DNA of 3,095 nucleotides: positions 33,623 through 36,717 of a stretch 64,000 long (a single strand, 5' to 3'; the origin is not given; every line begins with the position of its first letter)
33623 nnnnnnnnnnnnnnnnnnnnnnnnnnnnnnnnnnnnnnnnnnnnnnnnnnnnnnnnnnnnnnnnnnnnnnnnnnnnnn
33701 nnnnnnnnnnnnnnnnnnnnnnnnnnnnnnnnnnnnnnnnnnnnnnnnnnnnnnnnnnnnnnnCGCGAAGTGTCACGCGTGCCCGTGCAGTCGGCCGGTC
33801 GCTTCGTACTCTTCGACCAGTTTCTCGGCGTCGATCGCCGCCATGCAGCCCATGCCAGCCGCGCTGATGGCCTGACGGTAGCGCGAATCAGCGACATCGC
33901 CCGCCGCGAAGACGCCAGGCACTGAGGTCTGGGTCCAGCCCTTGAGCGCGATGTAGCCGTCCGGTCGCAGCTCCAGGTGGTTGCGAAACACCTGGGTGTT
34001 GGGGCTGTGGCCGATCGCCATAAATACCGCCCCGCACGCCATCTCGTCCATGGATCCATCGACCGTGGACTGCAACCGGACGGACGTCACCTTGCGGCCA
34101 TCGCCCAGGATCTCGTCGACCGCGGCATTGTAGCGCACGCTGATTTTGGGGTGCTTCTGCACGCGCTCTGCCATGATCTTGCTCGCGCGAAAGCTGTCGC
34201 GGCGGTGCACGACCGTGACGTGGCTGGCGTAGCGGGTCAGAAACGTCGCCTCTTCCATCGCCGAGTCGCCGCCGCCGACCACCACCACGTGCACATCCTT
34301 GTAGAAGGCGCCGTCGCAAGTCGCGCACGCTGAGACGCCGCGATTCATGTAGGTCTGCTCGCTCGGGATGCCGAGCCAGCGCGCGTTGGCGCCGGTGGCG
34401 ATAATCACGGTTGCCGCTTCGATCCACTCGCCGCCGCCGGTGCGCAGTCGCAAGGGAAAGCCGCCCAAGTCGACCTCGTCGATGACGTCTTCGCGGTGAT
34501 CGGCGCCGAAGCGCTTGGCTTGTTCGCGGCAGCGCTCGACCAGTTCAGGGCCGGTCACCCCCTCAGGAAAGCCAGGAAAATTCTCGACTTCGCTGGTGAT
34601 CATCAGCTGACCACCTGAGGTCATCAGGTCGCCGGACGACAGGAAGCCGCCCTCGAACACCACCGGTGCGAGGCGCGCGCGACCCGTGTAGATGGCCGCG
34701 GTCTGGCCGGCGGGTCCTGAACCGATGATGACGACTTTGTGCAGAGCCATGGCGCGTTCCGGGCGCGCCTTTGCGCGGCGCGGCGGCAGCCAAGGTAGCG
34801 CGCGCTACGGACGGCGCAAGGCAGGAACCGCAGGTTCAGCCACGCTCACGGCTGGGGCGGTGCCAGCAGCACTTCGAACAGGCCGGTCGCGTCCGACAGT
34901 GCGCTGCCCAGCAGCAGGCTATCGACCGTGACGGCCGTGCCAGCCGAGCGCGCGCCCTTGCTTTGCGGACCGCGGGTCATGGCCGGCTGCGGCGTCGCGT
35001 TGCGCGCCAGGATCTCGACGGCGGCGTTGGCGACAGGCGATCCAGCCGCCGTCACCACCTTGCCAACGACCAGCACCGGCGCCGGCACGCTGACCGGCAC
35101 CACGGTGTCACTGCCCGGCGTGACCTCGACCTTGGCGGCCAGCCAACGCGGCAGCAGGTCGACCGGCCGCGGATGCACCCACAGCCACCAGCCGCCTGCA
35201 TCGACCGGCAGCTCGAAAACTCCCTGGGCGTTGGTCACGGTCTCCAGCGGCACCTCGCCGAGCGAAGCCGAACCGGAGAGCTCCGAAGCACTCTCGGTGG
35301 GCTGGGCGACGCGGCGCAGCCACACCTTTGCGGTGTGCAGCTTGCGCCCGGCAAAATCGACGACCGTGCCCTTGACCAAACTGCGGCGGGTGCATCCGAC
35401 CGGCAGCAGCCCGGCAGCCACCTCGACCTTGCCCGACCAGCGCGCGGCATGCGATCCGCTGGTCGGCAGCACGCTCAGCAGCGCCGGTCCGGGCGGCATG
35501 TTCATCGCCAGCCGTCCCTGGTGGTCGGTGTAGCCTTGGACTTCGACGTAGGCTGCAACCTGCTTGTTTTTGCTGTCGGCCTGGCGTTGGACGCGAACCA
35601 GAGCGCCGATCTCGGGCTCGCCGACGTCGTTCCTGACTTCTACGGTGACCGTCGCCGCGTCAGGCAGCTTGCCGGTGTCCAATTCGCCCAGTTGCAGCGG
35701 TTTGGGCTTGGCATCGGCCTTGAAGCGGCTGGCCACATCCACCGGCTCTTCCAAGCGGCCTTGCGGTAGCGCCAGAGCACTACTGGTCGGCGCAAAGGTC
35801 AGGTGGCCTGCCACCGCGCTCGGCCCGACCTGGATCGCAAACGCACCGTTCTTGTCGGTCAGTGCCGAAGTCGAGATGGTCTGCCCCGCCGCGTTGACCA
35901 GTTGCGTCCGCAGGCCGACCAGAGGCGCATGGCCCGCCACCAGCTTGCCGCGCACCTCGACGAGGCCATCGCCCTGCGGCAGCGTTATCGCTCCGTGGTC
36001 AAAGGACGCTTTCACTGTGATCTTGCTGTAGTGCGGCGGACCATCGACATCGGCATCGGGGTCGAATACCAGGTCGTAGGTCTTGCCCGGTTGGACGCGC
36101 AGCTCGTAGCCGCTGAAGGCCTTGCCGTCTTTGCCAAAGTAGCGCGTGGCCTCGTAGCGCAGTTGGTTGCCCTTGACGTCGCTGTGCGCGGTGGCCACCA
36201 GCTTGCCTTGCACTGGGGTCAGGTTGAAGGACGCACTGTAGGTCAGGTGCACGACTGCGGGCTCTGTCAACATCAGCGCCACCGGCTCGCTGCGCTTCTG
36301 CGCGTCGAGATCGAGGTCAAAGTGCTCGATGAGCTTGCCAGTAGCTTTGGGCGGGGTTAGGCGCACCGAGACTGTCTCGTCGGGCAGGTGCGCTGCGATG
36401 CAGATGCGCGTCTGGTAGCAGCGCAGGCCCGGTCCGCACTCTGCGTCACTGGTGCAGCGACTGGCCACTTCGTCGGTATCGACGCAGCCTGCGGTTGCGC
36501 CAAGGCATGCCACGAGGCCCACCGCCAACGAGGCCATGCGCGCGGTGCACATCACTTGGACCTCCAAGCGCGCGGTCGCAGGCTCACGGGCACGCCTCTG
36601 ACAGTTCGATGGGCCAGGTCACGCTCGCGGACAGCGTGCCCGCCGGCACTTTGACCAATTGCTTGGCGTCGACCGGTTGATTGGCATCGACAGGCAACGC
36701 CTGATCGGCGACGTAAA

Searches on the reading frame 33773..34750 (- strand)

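Call 13: search_protein_families(library=pfam, proteins=[window:33773-34750:-], max_evalue=0.001)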
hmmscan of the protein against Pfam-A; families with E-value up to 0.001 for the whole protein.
window:33773-34750:- (325 aa): 8 families
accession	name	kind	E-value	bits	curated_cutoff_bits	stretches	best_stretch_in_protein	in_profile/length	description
PF07992.20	Pyr_redox_2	-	4.4e-50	171.2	26.1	1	5-301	2-291/291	Pyridine nucleotide-disulphide oxidoreductase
PF00070.33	Pyr_redox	-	2.2e-20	73.4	22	1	154-227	1-80/82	Pyridine nucleotide-disulphide oxidoreductase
PF13738.12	Pyr_redox_3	-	1e-19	71.4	30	1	108-284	121-305/305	Pyridine nucleotide-disulphide oxidoreductase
PF00890.30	FAD_binding_2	-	3e-07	30.4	20.4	1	6-238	2-192/414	FAD binding domain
PF03486.20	HI0933_like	-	4.8e-06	26.6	50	0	5-54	2-52/244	HI0933-like protein Rossmann domain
PF01946.23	Thi4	-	7.9e-05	22.4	26.2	0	4-50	18-64/235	Thi4 family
PF13241.12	NAD_binding_7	-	0.00027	21.9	22.1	0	151-192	6-48/104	Putative NAD(P)-binding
PF01494.25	FAD_binding_3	-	0.00087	19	22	0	152-186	1-35/349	FAD binding domain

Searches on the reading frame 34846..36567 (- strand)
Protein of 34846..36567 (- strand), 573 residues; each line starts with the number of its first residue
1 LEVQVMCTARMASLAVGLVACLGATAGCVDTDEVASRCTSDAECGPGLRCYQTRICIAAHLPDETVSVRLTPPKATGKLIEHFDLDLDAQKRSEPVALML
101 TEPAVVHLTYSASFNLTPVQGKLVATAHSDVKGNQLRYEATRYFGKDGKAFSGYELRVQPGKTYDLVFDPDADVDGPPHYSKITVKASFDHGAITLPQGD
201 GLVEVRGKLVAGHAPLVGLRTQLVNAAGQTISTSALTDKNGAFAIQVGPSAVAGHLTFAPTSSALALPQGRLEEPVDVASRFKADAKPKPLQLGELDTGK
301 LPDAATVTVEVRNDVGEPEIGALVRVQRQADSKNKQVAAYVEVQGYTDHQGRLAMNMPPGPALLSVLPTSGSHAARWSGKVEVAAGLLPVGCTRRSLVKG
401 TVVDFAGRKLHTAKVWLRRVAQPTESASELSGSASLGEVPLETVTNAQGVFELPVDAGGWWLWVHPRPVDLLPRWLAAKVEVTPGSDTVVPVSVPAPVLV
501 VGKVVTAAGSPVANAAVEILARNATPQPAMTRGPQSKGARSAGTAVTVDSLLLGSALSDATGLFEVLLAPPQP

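Call 13: search_protein_families(library=pfam, proteins=[window:34846-36567:-], max_evalue=0.001)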
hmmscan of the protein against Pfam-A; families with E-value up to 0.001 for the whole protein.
window:34846-36567:- (573 aa): 3 families
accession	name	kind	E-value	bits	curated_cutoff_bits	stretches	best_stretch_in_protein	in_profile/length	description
PF13620.12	CarboxypepD_reg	-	1.9e-10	41.3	32.3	0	398-462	2-52/82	Carboxypeptidase regulatory-like domain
PF10670.15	DUF4198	-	0.00065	20.3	34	0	405-462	155-202/209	Domain of unknown function (DUF4198)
PF00775.27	Dioxygenase_C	-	0.00075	19.4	27.3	0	497-525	29-57/182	Dioxygenase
